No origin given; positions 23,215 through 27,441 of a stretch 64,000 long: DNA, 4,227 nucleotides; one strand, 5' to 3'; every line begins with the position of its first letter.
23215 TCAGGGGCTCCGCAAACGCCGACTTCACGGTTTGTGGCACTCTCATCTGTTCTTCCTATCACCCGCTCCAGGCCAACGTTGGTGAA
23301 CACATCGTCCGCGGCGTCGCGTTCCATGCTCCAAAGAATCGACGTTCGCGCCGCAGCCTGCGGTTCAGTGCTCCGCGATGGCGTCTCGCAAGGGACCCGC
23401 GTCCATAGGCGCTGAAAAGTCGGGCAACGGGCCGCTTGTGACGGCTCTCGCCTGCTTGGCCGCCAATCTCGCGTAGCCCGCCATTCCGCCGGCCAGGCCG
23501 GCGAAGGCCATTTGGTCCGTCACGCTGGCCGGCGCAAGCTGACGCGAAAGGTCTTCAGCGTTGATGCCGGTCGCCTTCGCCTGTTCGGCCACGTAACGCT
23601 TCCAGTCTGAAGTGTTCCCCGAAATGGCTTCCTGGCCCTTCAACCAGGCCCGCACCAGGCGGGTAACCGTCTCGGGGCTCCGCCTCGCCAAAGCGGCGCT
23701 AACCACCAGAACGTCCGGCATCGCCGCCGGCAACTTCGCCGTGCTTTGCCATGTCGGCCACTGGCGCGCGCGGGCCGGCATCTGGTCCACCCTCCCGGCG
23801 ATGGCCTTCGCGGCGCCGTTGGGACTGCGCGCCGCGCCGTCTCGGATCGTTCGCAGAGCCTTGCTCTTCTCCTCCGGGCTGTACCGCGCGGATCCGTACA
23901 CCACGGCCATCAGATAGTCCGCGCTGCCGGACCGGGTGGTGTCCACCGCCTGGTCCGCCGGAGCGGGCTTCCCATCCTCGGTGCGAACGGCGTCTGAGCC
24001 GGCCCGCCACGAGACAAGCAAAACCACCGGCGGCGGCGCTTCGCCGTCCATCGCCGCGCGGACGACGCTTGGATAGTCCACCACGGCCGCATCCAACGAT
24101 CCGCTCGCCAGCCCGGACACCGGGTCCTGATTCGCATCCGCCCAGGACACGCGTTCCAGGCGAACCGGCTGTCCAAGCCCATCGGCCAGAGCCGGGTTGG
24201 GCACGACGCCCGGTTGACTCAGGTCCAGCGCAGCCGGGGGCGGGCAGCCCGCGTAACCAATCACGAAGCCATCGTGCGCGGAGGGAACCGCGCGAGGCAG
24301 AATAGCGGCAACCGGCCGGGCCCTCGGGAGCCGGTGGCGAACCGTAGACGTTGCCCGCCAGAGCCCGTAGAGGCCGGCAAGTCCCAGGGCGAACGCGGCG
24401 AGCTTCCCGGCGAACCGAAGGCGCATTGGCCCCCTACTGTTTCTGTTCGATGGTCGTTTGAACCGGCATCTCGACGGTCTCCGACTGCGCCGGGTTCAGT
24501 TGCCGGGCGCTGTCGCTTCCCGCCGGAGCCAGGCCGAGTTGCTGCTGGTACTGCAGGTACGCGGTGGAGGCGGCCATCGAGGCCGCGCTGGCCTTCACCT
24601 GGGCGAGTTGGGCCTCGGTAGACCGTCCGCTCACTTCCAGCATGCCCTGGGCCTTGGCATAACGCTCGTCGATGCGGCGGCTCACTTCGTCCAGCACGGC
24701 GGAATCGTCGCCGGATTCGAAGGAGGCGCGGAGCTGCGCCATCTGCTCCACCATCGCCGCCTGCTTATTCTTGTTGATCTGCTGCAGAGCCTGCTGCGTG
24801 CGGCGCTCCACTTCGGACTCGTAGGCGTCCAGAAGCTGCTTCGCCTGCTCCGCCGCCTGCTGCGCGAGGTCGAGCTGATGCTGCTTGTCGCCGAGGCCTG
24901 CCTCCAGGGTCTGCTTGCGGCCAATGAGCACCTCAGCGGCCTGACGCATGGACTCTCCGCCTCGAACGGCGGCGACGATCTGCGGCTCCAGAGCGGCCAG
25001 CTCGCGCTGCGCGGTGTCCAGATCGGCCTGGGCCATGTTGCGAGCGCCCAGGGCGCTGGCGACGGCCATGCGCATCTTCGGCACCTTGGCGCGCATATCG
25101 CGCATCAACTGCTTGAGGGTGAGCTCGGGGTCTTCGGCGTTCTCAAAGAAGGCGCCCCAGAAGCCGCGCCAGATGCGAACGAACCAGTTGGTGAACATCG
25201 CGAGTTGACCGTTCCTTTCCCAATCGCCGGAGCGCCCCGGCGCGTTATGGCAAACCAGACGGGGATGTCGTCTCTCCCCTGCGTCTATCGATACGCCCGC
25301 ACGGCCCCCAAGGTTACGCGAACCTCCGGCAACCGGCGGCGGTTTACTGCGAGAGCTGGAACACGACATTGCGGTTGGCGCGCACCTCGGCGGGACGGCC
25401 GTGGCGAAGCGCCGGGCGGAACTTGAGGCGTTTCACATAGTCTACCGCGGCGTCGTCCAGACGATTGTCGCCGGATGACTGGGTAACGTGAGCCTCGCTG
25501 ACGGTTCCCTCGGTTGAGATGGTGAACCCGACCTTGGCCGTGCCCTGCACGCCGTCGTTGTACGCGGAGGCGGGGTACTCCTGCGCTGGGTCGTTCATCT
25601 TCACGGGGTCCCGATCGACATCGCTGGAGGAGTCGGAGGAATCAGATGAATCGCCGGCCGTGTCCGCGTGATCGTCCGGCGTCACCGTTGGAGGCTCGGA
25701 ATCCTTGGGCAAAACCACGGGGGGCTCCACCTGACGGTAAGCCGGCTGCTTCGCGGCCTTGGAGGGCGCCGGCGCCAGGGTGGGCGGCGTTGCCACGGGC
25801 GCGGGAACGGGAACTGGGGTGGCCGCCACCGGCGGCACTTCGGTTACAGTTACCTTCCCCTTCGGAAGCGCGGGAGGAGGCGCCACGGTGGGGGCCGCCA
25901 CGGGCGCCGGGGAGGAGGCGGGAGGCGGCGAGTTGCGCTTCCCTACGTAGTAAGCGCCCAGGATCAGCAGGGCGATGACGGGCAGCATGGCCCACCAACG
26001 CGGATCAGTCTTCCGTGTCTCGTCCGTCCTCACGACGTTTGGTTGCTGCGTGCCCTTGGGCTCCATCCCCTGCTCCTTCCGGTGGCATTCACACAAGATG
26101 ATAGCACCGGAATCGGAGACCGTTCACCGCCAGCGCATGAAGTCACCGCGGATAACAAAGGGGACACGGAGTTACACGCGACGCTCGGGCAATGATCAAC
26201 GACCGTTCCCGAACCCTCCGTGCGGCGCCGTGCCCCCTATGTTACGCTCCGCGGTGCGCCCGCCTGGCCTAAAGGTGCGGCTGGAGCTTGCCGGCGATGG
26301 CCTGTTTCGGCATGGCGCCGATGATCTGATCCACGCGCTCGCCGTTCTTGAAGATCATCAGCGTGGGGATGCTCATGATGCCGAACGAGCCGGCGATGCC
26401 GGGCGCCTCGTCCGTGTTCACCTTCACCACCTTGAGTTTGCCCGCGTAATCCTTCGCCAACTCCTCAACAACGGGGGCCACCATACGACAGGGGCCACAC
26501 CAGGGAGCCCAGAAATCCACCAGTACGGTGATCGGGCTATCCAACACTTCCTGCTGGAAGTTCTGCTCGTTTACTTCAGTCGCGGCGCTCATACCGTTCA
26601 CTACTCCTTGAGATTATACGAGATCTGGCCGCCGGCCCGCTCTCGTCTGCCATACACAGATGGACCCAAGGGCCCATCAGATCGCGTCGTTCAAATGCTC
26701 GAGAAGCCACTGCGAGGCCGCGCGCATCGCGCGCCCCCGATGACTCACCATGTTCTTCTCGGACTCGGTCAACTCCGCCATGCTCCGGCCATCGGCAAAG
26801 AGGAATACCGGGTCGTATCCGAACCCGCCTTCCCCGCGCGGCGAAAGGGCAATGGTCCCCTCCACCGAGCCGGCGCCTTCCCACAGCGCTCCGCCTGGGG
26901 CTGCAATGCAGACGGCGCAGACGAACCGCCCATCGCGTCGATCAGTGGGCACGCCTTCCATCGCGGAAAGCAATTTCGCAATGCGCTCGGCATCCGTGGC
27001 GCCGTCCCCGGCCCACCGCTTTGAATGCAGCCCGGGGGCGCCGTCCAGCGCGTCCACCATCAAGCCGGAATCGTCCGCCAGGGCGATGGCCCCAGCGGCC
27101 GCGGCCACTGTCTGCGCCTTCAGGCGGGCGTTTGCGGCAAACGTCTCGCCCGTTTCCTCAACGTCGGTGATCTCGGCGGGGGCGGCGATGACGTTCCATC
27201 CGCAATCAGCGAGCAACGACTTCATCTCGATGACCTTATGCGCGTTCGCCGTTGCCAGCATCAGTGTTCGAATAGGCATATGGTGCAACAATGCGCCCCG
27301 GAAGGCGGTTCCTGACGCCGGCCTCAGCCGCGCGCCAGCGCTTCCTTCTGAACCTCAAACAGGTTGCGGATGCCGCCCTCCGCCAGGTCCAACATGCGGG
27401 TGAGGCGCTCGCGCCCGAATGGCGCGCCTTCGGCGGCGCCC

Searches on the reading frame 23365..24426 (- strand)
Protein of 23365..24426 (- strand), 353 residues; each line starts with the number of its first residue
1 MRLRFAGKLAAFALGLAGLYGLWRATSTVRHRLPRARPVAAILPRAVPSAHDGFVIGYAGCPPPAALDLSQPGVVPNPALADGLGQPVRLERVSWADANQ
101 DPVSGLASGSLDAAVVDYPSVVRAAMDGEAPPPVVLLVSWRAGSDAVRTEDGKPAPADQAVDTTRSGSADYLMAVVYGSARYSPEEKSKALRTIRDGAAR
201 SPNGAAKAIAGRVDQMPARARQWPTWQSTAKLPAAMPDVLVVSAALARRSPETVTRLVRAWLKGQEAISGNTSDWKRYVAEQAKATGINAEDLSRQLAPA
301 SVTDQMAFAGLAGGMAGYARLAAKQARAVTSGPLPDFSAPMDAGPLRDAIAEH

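Call 22: search_protein_families(library=pfam, proteins=[window:23365-24426:-], max_evalue=0.1)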
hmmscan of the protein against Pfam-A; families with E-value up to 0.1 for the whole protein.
window:23365-24426:- (353 aa): 1 family
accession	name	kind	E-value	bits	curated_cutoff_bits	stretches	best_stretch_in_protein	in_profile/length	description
PF13379.11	NMT1_2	-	0.05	13.8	24.7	0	238-280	208-248/252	NMT1-like family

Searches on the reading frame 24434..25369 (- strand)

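Call 22: search_protein_families(library=pfam, proteins=[window:24434-25369:-], max_evalue=0.1)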
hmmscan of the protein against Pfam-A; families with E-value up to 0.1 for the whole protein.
window:24434-25369:- (311 aa): 2 families
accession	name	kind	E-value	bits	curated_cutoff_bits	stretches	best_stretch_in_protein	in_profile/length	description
PF04012.17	PspA_IM30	-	3.6e-19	69.7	33.9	1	65-272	8-211/220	PspA/IM30 family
PF02538.19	Hydantoinase_B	-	0.089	11.7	26.8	0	131-224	149-242/519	Hydantoinase B/oxoprolinase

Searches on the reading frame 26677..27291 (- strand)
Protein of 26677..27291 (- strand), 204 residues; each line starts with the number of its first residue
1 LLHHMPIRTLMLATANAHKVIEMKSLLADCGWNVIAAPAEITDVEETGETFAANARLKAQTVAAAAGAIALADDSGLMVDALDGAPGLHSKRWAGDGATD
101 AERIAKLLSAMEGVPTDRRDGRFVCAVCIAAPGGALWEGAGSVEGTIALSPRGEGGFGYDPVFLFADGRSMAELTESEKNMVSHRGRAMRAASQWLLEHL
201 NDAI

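Call 62: search_protein_families(library=pfam, proteins=[window:26677-27291:-], max_evalue=0.001)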
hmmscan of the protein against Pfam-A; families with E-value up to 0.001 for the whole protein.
window:26677-27291:- (204 aa): 1 family
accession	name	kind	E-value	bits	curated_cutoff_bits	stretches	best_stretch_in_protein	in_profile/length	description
PF01725.21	Ham1p_like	-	3.6e-59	200.2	22.5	1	10-195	1-186/186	Ham1 family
